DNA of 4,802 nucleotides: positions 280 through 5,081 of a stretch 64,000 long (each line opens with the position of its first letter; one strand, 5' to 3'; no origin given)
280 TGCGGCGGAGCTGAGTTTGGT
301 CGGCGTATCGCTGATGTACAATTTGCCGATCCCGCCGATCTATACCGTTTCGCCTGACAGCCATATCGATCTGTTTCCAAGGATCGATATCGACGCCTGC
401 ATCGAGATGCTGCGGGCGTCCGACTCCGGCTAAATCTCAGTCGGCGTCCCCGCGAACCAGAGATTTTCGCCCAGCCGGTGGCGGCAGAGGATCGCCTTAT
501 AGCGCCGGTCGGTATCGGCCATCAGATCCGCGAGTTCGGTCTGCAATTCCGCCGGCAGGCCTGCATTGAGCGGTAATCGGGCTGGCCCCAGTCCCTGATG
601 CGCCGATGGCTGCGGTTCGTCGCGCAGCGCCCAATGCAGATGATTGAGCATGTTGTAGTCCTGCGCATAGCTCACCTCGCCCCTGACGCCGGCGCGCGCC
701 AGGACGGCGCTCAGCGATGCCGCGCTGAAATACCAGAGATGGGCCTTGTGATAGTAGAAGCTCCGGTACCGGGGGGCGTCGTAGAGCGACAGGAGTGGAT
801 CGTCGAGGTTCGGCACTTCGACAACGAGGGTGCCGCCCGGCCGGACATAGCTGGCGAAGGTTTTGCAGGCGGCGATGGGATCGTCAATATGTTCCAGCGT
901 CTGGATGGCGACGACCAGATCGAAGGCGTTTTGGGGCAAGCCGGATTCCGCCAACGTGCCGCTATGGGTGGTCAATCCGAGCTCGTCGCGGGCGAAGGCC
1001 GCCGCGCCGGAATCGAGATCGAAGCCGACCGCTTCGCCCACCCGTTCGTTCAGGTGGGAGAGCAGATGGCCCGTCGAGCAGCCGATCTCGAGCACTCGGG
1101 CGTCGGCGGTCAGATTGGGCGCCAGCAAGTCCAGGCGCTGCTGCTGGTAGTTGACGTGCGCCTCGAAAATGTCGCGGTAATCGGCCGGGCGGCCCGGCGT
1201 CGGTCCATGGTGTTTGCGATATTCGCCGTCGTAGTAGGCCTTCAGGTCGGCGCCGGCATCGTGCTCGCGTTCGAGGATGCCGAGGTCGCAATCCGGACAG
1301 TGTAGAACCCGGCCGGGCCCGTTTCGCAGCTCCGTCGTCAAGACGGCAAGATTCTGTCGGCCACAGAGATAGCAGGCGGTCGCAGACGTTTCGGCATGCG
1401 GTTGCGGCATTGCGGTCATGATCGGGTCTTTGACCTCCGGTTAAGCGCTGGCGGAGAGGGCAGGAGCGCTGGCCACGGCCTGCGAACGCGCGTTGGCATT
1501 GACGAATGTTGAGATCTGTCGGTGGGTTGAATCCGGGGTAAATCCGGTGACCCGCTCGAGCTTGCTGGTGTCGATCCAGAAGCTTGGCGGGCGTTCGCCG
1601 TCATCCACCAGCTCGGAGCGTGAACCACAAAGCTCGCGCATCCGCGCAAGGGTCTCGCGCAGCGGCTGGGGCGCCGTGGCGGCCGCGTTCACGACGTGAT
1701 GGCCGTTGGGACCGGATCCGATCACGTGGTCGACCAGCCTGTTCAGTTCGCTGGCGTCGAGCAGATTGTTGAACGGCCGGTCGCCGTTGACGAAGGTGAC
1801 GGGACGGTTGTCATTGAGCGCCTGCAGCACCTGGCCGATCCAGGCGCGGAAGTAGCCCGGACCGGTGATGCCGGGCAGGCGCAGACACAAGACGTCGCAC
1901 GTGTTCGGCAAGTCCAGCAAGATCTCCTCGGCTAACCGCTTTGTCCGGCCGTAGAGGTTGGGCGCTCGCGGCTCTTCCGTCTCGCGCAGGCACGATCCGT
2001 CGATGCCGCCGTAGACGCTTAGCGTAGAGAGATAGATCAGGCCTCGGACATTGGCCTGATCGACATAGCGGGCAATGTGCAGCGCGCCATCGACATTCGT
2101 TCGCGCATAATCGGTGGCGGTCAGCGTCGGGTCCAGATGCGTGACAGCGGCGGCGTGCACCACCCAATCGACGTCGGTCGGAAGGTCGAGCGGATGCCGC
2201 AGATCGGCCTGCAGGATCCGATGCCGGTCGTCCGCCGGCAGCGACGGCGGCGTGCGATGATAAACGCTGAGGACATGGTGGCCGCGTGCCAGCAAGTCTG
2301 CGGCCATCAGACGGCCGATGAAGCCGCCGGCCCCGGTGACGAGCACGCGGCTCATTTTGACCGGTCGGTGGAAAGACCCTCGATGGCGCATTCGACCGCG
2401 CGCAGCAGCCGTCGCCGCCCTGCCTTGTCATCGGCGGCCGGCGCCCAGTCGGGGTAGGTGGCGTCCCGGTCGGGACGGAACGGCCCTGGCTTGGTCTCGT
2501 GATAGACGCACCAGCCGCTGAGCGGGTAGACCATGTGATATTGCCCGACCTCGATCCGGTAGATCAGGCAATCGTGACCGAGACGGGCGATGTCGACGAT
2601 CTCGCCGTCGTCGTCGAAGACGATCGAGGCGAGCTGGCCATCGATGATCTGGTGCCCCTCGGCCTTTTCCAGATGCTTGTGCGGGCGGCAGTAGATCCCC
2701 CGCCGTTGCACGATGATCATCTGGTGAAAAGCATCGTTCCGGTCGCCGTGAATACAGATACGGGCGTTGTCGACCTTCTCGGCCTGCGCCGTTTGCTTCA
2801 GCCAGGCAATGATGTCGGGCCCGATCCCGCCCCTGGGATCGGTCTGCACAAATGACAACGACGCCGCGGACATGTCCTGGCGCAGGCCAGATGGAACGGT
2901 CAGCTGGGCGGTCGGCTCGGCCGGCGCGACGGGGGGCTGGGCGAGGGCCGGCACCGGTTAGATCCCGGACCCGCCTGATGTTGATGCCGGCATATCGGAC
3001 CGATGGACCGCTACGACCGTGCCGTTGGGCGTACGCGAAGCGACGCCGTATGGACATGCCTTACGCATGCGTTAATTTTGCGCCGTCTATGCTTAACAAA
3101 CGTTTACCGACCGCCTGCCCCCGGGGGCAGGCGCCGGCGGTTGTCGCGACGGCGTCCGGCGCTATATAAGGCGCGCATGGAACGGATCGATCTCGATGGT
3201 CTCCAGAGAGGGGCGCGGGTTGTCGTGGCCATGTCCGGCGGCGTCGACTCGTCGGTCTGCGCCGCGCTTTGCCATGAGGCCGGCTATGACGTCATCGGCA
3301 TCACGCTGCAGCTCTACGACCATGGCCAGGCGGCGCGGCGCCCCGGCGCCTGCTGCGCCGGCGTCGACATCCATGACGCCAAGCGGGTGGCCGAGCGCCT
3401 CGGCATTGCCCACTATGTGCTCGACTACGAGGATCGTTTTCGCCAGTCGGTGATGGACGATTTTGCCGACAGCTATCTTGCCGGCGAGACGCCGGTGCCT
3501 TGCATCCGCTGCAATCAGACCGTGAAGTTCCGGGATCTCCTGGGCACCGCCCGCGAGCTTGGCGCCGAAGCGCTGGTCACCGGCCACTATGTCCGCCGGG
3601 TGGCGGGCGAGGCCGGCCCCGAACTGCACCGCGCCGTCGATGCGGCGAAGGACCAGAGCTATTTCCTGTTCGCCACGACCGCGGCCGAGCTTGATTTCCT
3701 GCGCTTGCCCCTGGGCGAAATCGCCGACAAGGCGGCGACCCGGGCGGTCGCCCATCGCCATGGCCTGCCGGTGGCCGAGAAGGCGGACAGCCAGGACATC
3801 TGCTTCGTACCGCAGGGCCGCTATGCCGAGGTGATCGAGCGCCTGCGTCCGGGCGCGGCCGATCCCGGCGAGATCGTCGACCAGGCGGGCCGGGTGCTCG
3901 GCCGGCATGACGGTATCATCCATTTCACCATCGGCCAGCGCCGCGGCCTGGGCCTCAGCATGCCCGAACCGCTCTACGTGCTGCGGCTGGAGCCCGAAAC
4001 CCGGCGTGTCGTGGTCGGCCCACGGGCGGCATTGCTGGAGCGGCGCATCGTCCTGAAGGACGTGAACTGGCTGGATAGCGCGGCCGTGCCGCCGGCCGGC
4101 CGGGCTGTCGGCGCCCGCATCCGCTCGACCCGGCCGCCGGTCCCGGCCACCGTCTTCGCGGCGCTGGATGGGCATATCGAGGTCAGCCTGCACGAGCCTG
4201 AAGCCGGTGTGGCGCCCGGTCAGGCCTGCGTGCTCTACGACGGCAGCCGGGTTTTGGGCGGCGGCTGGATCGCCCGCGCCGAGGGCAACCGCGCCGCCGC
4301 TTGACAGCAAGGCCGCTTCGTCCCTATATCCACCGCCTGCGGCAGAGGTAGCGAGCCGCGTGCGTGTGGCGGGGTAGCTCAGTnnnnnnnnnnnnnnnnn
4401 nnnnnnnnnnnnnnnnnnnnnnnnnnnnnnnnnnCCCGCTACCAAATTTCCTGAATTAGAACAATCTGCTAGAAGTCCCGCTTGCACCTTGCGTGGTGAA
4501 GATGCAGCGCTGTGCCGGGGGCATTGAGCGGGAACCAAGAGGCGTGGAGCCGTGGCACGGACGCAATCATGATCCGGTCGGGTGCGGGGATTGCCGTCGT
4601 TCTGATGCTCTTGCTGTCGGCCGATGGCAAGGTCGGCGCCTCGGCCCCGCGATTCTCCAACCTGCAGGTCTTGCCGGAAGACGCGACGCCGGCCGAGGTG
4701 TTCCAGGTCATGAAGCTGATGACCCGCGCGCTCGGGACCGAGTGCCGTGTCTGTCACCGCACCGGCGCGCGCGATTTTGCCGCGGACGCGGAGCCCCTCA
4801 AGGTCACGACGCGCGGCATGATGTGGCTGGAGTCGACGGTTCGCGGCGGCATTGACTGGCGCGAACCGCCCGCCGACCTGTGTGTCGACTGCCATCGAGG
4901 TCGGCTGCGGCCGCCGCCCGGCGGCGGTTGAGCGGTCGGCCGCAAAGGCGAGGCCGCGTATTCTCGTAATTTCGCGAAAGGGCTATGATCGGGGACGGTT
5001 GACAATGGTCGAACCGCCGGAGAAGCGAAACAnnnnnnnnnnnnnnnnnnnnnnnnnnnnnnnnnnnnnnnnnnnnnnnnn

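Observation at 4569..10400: Secreted cluster: dihaem cytochrome, nine-haem cytochrome c fused to a 500-aa TPR domain, five-repeat membrane-anchored protein and a PEP-CTERM protein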

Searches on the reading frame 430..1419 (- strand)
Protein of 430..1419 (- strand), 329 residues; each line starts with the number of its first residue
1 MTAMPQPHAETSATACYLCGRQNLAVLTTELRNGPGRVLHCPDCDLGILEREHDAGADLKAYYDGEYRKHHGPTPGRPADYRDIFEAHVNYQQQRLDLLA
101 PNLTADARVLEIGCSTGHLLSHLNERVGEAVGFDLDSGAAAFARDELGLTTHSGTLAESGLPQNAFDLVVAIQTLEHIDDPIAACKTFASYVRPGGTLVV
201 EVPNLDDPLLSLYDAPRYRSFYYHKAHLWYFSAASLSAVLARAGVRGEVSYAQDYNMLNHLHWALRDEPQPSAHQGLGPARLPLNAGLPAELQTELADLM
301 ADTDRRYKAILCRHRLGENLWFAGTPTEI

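Call 10: search_protein_families(library=pfam, proteins=[window:430-1419:-], max_evalue=0.001)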
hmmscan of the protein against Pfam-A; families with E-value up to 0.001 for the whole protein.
window:430-1419:- (329 aa): 6 families
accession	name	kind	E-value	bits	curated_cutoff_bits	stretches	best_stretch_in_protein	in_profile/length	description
PF13489.12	Methyltransf_23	-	3.5e-26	92.3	27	1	94-244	11-158/164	Methyltransferase domain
PF08241.18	Methyltransf_11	-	6e-15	56.1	21.2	1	110-200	1-95/95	Methyltransferase domain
PF13649.12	Methyltransf_25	-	2.8e-13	50.8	27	1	109-196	1-97/97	Methyltransferase domain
PF08242.18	Methyltransf_12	-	5.1e-13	50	30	1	110-198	1-98/98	Methyltransferase domain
PF13847.12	Methyltransf_31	-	9.9e-11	42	27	1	105-210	3-119/145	Methyltransferase domain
PF07021.18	MetW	-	8.5e-06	26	21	1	103-204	11-111/193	Methionine biosynthesis protein MetW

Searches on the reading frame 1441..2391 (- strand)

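Call 10: search_protein_families(library=pfam, proteins=[window:1441-2391:-], max_evalue=0.001)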
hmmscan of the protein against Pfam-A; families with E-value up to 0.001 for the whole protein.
window:1441-2391:- (316 aa): 7 families
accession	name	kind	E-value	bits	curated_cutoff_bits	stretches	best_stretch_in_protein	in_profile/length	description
PF01370.27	Epimerase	-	1.8e-24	86.9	20.9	1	16-232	1-236/240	NAD dependent epimerase/dehydratase family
PF04321.23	RmlD_sub_bind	-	1.1e-16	61.2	27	1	15-202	2-177/287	RmlD substrate binding domain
PF01073.25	3Beta_HSD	-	8.2e-12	45.2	22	1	17-179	1-185/280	3-beta hydroxysteroid dehydrogenase/isomerase family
PF07993.18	NAD_binding_4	-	3.5e-11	43.2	20.1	1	71-177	86-209/258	Male sterility protein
PF16363.11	GDP_Man_Dehyd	-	1e-10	42.1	27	1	17-163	1-169/332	GDP-mannose 4,6 dehydratase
PF13460.12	NAD_binding_10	-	8.8e-09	35.9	27.2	1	20-160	1-133/184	NAD(P)H-binding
PF02719.21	Polysacc_synt_2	-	5.8e-08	32.7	20.2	1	16-160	1-151/293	Polysaccharide biosynthesis protein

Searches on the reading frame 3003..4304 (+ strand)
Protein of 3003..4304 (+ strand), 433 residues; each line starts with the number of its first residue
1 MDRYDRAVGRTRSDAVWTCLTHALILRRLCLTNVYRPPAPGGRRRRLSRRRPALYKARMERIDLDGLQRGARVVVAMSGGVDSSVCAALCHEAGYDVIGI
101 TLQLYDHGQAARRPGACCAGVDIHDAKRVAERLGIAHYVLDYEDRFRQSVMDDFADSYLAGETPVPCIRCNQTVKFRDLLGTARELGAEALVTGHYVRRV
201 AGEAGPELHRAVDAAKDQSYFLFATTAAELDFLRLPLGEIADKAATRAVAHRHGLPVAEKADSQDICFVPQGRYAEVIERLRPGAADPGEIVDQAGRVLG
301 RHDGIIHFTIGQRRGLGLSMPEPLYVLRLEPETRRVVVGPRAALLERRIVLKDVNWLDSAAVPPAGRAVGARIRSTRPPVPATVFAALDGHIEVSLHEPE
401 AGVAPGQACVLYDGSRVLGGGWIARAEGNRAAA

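Call 10: search_protein_families(library=pfam, proteins=[window:3003-4304:+], max_evalue=0.001)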
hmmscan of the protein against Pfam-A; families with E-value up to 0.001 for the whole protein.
window:3003-4304:+ (433 aa): 7 families
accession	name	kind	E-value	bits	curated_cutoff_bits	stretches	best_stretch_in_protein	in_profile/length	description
PF03054.22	tRNA_Me_trans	-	2.4e-68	230.2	20.6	1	72-270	2-201/202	tRNA methyl transferase HUP domain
PF20258.4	tRNA_Me_trans_C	-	7.4e-19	68.3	20.6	1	348-423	3-77/77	Aminomethyltransferase beta-barrel domain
PF20259.3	tRNA_Me_trans_M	-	3.7e-17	62.1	27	1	286-339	10-65/66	tRNA methyl transferase PRC-barrel domain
PF02540.23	NAD_synthase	-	9e-06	25.4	21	1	72-147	20-86/242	NAD synthase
PF06508.19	QueC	-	3.4e-05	23.9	22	1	73-143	2-61/210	Queuosine biosynthesis protein QueC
PF00764.25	Arginosuc_synth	-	0.00019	22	27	1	72-147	1-66/162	Arginosuccinate synthase N-terminal HUP domain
PF00733.27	Asn_synthase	-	0.00063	19.9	21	0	71-144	18-81/354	Asparagine synthase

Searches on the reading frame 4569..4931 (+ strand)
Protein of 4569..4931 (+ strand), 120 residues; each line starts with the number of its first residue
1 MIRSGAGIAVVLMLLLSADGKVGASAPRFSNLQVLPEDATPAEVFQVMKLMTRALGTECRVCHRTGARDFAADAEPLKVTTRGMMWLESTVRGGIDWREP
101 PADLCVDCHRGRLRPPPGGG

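Call 7: search_protein_families(library=pfam, proteins=[window:4569-4931:+], max_evalue=0.1)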
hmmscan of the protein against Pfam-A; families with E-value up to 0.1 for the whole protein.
window:4569-4931:+ (120 aa): 5 families
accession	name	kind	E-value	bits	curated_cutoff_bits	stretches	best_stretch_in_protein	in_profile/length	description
PF02276.23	CytoC_RC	-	0.00012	22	22.4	1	26-112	50-136/310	Photosynthetic reaction centre cytochrome C subunit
PF22113.1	Mtrc-MtrF_II-IV_dom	-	0.0047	16.9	30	1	52-111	77-129/176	Outer membrane cytochrome MtrC/MtrF-like, domains II/IV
PF14522.11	Cytochrome_C7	-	0.0049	17.1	24.8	1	54-112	11-51/67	Cytochrome c7 and related cytochrome c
PF09699.15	Paired_CXXCH_1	-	0.0091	16.1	20.6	0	99-110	26-37/41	Doubled CXXCH motif (Paired_CXXCH_1)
PF03264.19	Cytochrom_NNT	-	0.013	15.7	24.1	1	47-111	116-166/174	NapC/NirT cytochrome c family, N-terminal region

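Call 8: search_protein_families(library=ncbifam, proteins=[window:4569-4931:+], max_evalue=0.1)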
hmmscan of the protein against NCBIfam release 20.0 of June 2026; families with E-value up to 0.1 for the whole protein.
window:4569-4931:+ (120 aa): 4 families
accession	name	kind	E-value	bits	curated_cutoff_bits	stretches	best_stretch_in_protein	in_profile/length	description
NF033196.2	c_type_nonphoto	exception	8.3e-15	54.7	70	1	31-115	2-97/98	c-type cytochrome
NF040706.1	photo_cyt_PufC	equivalog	0.00011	21.7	150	1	27-113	51-137/312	photosynthetic reaction center cytochrome PufC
NF043009.1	Cyt554Puf2C_Caul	equivalog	0.00013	20.9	800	1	26-91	101-164/416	cytochrome c-554 Puf2C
TIGR01905.1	paired_CXXCH_1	subfamily_domain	0.026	14.4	25.2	0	101-110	28-37/41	doubled CXXCH domain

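Call 41: search_solved_structures(query=window:4569-4931:+, max_evalue=1, show_alignments=2)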
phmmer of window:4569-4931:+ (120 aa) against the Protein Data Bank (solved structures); distinct sequences matched with E-value up to 1: 21.
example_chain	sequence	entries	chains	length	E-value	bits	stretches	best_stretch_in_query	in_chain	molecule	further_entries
7o0u_C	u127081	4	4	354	4.1e-07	33.3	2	29-115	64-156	MULTIHEME_CYTC domain-containing protein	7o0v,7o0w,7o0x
9j2f_C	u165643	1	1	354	2e-06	31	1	28-116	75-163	Photosynthetic reaction center cytochrome c subunit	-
9h19_C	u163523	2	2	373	2.2e-06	30.9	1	45-92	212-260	Photosynthetic reaction center cytochrome c subunit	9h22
7xxf_C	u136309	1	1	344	6.5e-06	29.4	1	28-114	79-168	Photosynthetic reaction center cytochrome c subunit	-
8z82_C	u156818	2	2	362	9.7e-06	28.8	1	23-115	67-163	Photosynthetic reaction center cytochrome c subunit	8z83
3t6d_C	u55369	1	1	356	3.7e-05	26.9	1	29-116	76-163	Photosynthetic reaction center cytochrome c subunit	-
7c52_C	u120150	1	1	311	7.2e-05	26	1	18-114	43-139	Photosynthetic reaction center cytochrome c subunit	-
5b5m_C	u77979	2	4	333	8.8e-05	25.8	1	18-114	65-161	Photosynthetic reaction center cytochrome c subunit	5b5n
3wmm_C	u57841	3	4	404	0.00015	25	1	18-114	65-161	Photosynthetic reaction center C subunit | Photosynthetic reaction center cytochrome c subunit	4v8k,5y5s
1vrn_C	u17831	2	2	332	0.00018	24.8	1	28-116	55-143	Photosynthetic reaction center cytochrome c subunit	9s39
6et5_C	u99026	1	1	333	0.00018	24.8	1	28-116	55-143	Photosynthetic reaction center cytochrome c subunit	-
1dxr_C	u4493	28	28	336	0.00018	24.7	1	28-116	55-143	PHOTOSYNTHETIC REACTION CENTER CYTOCHROME C SUBUNIT | PHOTOSYNTHETIC REACTION CENTER | Photosynthetic reaction center cytochrome C subunit precursor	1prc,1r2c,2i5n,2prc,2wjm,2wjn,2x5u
2jbl_C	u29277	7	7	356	0.00022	24.4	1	28-116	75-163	PHOTOSYNTHETIC REACTION CENTER CYTOCHROME C SUBUNIT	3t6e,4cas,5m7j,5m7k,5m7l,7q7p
8wdu_C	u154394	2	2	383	0.00032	24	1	27-113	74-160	Photosynthetic reaction center cytochrome c subunit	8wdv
8ydm_C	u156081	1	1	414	0.00046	23.4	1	27-93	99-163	Cytochrome c-554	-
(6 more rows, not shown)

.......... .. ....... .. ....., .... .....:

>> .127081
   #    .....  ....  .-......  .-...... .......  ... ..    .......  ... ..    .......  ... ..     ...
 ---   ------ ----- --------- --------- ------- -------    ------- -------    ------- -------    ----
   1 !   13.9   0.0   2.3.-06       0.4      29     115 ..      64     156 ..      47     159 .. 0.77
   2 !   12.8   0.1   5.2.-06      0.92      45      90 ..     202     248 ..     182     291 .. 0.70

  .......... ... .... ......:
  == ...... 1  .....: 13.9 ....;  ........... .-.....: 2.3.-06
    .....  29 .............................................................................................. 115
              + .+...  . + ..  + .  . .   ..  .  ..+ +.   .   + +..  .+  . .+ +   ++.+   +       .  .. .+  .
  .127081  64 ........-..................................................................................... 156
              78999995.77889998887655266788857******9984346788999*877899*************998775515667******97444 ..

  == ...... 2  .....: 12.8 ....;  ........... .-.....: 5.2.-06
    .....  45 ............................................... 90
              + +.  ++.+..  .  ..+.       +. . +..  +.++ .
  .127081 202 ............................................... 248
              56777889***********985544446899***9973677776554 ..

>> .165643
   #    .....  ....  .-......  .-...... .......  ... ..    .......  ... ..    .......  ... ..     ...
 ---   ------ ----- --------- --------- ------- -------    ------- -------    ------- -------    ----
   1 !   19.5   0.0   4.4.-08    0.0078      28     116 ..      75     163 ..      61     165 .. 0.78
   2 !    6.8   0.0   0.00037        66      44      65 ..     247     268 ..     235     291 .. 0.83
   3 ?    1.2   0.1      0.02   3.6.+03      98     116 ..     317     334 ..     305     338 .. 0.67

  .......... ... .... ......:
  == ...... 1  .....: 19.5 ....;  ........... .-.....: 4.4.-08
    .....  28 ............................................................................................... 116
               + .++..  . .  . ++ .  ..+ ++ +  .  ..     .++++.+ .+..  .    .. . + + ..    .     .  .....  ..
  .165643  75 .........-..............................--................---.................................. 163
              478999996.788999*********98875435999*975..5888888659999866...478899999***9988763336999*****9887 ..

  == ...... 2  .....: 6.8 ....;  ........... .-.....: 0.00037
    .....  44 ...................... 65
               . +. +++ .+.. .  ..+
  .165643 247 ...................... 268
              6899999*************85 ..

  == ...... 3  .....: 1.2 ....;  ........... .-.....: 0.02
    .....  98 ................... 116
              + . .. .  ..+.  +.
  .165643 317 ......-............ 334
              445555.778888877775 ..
